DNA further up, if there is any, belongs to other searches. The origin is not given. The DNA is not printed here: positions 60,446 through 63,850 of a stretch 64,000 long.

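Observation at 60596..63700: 1034-aa protein combining a coiled-coil N-terminus, a long GxxxG glycine-zipper membrane region and a C-terminal cysteine-containing globular domain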

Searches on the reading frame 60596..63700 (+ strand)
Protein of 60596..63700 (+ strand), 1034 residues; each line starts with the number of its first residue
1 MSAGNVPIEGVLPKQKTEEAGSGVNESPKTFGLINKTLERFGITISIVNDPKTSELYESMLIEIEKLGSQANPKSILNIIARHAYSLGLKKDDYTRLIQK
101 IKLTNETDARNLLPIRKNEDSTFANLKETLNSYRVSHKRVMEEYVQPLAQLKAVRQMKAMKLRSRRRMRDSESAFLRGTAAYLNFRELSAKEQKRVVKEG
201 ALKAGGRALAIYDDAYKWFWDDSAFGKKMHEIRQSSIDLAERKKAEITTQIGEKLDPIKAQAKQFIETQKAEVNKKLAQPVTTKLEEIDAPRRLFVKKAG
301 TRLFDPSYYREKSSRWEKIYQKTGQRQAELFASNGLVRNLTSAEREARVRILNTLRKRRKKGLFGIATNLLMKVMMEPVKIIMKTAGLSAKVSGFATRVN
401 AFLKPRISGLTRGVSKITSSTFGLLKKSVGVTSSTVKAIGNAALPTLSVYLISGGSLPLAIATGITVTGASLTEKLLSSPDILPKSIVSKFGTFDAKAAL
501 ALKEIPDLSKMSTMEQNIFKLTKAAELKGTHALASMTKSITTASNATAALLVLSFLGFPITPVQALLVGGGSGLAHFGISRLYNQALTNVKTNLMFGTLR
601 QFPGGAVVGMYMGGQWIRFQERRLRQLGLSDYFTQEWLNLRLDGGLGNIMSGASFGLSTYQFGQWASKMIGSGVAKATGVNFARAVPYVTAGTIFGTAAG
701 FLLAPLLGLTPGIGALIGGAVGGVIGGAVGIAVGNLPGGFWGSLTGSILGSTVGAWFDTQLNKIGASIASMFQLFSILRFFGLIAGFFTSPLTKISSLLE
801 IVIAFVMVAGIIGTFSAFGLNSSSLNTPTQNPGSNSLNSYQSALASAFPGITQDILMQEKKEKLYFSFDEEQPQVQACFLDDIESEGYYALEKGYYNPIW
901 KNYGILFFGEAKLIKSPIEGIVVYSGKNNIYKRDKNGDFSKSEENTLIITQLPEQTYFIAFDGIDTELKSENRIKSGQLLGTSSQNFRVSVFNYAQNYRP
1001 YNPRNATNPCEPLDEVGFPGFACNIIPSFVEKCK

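Call 4: search_protein_families(library=pfam, proteins=[window:60596-63700:+], max_evalue=10)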
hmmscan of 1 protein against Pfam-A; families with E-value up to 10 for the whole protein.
window:60596-63700:+ (1034 aa): 3 families
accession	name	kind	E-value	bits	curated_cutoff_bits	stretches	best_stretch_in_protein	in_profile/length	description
PF13488.11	Gly-zipper_Omp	-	0.0075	16.6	25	2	722-757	2-38/46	Glycine zipper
PF01551.29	Peptidase_M23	-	0.22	12.2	28.7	1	903-986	4-75/96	Peptidase family M23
PF00430.23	ATP-synt_B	-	1.1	9.8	28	1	230-281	68-119/132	ATP synthase B/B' CF(0)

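Call 7: find_homologous_proteins(query=window:60596-63697:+, max_evalue=0.001)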
Query window:60596-63697:+: 8000 candidates shared short words with the query, none scored E <= 0.001.

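Call 16: search_protein_families(library=ncbifam, proteins=[window:60596-63697:+], max_evalue=1)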
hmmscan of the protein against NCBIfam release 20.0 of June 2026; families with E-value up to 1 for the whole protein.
window:60596-63697:+ (1034 aa): 3 families
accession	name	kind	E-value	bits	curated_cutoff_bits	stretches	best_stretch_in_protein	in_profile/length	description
TIGR00281.1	TIGR00281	equivalog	0.025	14.2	89.2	1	88-209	17-141/186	SMC-Scp complex subunit ScpB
TIGR02207.1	lipid_A_htrB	subfamily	0.15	11.4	297.8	1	183-242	61-117/303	LpxL/LpxP family Kdo(2)-lipid IV(A) lauroyl/palmitoleoyl acyltransferase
NF053611.1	YiaD_Gzip_OmpA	equivalog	0.72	9.5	175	1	713-768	27-82/206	YiaD family glycine zipper/OmpA-like lipoprotein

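Call 18: find_encoding_contigs(protein=window:60596-63697:+, flank=10000, max_places=4)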
Protein window:60596-63697:+ (1034 aa): 1 contig read that carries it; 1 place shown.
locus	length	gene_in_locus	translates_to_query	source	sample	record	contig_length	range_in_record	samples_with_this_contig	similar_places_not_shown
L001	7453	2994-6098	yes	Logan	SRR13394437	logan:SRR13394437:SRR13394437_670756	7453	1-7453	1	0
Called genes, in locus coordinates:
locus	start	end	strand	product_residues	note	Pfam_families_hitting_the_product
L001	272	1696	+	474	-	-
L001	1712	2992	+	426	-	-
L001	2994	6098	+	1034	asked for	-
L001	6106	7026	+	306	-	-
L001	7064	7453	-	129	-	?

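Call 21: search_protein_representatives(protein=window:60596-63697:+)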
Query: 1034 residues. Proteins with E-value up to 0.001 (for the whole library): 10; up to 1e-10: 2; up to 1e-30: 2. The best 10 are listed.
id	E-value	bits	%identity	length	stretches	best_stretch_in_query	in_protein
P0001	3.9e-79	283.0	34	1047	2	388-1033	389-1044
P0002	2.0e-41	158.2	29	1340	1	336-1033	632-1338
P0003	1.9e-10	55.7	33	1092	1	553-783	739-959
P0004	6.1e-06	40.8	33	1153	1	434-810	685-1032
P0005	3.4e-05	38.3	34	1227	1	560-829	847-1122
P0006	8.6e-05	37.0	31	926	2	672-898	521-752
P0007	9.5e-05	36.8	37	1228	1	688-857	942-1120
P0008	2.2e-04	35.6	39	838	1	663-765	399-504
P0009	5.7e-04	34.2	31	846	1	589-881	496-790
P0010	8.7e-04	33.6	38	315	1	684-811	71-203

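Call 23: search_protein_families(library=pfam, proteins=[P0001, P0002, P0003, P0004, P0005, P0006, P0007, P0009, P0010], max_evalue=0.5)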
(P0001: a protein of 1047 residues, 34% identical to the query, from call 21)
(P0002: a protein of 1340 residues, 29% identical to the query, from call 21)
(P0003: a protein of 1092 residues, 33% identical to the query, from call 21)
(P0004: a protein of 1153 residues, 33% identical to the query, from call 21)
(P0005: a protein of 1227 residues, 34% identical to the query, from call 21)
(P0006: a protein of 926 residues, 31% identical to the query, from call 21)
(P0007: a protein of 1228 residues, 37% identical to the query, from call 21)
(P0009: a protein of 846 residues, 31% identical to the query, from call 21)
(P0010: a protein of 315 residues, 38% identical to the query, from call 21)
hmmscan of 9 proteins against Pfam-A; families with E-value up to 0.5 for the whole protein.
P0001 (1047 aa): 2 families
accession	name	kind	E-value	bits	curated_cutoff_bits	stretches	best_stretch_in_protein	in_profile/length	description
PF13488.11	Gly-zipper_Omp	-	0.0069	16.7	25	1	698-737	1-42/46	Glycine zipper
PF13441.11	Gly-zipper_YMGG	-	0.011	15.8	28.9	1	693-735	4-44/45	YMGG-like Gly-zipper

P0002 (1340 aa): 0 families

P0003 (1092 aa): 1 family
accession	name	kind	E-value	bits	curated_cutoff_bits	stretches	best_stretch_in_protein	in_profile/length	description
PF09328.15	Phytochelatin_C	-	0.17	11.8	25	1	27-87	15-73/252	Domain of unknown function (DUF1984)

P0004 (1153 aa): 0 families

P0005 (1227 aa): 1 family
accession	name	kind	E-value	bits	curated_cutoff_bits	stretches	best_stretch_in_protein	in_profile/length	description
PF13224.11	DUF4032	-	0.13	12.6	23.8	1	365-431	54-120/163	Domain of unknown function (DUF4032)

P0006 (926 aa): 0 families

P0007 (1228 aa): 1 family
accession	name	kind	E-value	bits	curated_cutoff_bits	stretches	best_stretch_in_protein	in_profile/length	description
PF12452.13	DUF3685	-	0.23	11.6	25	0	392-477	50-144/192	Protein of unknown function (DUF3685)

P0009 (846 aa): 1 family
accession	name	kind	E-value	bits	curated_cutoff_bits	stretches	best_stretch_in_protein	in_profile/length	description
PF25481.1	Nucleoprot-TPR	-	0.11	13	27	0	17-44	2-29/80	Nucleoprotein TPR-like domain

P0010 (315 aa): 0 families

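Call 32: find_related_loci(query=A1, collection=genome_contigs, flank=10000)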
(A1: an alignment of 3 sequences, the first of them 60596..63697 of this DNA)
Query A1 (1034 aa) in genome_contigs; peptide patterns used: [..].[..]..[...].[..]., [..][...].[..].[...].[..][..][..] (x = any residue, [..] = any of these).
50 stretches matched a pattern, but none encodes a relative of the query by tblastn (E <= 1e-3).

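Call 36: find_related_loci(query=A1, collection=metagenome_contigs, flank=10000)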
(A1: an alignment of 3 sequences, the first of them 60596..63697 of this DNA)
Query A1 (1034 aa) in metagenome_contigs; peptide patterns used: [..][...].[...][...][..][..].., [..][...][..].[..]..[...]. (x = any residue, [..] = any of these).
200 stretches matched a pattern, but none encodes a relative of the query by tblastn (E <= 1e-3).

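Call 37: find_encoding_contigs(protein=P0001, flank=10000, max_places=4)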
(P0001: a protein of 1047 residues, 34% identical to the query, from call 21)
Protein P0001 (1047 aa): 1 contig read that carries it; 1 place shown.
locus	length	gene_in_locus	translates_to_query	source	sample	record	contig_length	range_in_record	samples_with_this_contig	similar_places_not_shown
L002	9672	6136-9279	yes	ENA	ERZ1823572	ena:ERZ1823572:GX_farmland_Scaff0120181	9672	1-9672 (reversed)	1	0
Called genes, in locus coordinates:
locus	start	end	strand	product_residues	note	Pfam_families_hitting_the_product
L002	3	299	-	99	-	?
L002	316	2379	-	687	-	-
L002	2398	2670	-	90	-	-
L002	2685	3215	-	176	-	-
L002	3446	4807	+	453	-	-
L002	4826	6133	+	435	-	-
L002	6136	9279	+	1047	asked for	-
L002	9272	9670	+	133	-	?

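Call 38: find_encoding_contigs(protein=P0002, flank=10000, max_places=4)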
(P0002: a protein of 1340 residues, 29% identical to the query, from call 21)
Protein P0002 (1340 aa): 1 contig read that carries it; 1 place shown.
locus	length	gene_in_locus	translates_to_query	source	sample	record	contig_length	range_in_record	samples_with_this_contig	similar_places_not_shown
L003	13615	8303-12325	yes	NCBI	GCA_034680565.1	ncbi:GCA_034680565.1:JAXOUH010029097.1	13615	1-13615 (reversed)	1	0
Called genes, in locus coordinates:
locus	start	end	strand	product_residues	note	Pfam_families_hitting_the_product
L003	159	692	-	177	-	-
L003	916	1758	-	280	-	-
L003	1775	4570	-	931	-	-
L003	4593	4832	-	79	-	-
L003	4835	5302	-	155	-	-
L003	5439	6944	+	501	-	-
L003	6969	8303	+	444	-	-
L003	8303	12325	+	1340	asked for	-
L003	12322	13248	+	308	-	-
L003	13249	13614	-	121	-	?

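Call 39: find_encoding_contigs(protein=P0003, flank=10000, max_places=3)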
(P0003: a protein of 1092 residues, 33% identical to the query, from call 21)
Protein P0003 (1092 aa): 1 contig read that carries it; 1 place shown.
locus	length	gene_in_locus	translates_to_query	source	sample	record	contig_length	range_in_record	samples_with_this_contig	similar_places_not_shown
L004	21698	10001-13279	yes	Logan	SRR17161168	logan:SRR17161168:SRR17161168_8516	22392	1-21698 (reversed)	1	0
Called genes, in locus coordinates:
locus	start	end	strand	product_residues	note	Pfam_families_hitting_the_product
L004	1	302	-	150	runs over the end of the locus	-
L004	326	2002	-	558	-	-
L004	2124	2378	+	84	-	-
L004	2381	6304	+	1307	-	-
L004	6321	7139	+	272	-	-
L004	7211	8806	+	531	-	-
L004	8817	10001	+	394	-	-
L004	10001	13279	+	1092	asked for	-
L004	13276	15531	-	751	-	PF05345:He_PIG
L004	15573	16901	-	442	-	PF01547:SBP_bac_1, PF13416:SBP_bac_8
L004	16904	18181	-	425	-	PF11258:DUF3048, PF17479:DUF3048_C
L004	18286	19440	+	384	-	-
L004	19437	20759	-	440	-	PF08245:Mur_ligase_M, PF02875:Mur_ligase_C, PF27239:FOL3_C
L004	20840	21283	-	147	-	PF01272:GreA_GreB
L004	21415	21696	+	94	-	?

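Call 40: find_encoding_contigs(protein=P0006, flank=10000, max_places=3)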
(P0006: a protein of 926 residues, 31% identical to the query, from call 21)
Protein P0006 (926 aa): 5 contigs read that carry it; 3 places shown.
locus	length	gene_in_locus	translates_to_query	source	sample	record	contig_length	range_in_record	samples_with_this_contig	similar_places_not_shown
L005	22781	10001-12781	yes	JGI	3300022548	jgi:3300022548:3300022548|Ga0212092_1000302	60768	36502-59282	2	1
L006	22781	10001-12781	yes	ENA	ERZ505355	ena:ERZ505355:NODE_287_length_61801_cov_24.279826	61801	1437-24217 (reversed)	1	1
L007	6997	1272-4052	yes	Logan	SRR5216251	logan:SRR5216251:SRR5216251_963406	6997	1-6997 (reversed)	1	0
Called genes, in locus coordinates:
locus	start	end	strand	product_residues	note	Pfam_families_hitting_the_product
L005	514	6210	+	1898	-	-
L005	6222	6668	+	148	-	-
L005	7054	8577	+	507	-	-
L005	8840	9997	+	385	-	-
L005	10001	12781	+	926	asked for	-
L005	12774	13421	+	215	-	-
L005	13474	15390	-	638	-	-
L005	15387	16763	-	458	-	PF01547:SBP_bac_1, PF13416:SBP_bac_8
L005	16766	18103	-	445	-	PF11258:DUF3048, PF17479:DUF3048_C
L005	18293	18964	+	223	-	PF08308:PEGA (faint)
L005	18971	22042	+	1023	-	PF01370:Epimerase, PF13196:DUF4012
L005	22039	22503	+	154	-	PF03449:GreA_GreB_N, PF01272:GreA_GreB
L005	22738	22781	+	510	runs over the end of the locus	?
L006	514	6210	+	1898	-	-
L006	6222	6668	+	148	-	-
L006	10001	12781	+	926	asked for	-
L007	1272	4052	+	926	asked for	-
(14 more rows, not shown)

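Call 41: find_encoding_contigs(protein=P0007, flank=10000, max_places=3)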
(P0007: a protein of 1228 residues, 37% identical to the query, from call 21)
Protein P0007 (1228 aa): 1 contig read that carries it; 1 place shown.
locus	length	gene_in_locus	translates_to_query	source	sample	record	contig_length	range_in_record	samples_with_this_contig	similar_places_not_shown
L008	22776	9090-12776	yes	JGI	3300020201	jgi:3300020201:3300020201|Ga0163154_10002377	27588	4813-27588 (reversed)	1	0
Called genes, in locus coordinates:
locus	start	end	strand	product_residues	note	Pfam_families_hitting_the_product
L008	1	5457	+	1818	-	?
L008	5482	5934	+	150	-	-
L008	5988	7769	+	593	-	-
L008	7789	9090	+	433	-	-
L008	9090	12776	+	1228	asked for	-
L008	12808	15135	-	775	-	-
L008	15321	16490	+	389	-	-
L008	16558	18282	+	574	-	PF06418:CTP_synth_N, PF00117:GATase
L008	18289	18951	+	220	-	PF00486:Trans_reg_C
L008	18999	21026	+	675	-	PF01411:tRNA-synt_2c, PF07973:tRNA_SAD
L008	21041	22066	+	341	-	PF01565:FAD_binding_4, PF02873:MurB_C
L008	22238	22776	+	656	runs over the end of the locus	PF13529:Peptidase_C39_2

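Call 48: search_protein_families(library=phrogs, proteins=[window:60596-63697:+, L001:6106-7026:+], max_evalue=0.01)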
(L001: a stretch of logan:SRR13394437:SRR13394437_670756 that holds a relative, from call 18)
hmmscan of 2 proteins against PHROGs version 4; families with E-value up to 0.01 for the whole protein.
window:60596-63697:+ (1034 aa): 1 family
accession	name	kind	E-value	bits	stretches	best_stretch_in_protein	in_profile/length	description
phrog_167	-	tail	9.9e-05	21.2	1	312-932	496-815/1555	tail length tape measure protein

L001:6106-7026:+ (306 aa): 0 families

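Call 61: search_dna_similar(query=window:60596-63697:+, collection=phages, mode=protein, max_evalue=0.1, max_rows=15)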
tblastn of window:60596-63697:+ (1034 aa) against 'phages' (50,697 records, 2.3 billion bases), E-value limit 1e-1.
No match.

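Call 72: list_cluster_members(proteins=[window:60596-63697:+, P0001, P0002, P0006, window:57874-59295:+, window:33274-35166:+, window:23239-26193:+])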
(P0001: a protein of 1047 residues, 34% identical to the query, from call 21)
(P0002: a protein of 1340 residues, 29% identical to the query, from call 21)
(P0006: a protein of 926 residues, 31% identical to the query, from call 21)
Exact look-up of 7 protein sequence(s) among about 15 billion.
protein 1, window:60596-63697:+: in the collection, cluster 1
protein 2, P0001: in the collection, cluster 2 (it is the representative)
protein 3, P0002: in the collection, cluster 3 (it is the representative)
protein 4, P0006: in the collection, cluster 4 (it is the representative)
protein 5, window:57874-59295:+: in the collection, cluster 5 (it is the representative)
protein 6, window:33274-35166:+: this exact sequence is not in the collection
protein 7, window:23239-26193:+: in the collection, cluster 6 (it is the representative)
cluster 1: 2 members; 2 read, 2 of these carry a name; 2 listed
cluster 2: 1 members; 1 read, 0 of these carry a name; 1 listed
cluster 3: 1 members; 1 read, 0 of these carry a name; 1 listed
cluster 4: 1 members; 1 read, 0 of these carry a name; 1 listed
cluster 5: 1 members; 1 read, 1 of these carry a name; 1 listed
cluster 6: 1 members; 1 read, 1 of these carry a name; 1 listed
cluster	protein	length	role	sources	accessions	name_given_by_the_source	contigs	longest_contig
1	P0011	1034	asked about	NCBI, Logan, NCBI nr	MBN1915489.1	DMT family transporter [Candidatus Dojkabacteria bacterium]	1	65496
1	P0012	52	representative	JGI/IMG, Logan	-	tRNA pseudouridine13 synthase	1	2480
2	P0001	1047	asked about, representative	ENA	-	-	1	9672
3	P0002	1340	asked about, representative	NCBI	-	-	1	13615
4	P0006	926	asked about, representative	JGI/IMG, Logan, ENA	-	-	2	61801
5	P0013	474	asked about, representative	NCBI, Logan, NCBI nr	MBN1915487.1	hypothetical protein JW796_00635 [Candidatus Dojkabacteria bacterium] | hypothetical protein [Candidatus Dojkabacteria bacterium]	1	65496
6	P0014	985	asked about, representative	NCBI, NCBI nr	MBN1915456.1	excinuclease ABC subunit UvrA [Candidatus Dojkabacteria bacterium]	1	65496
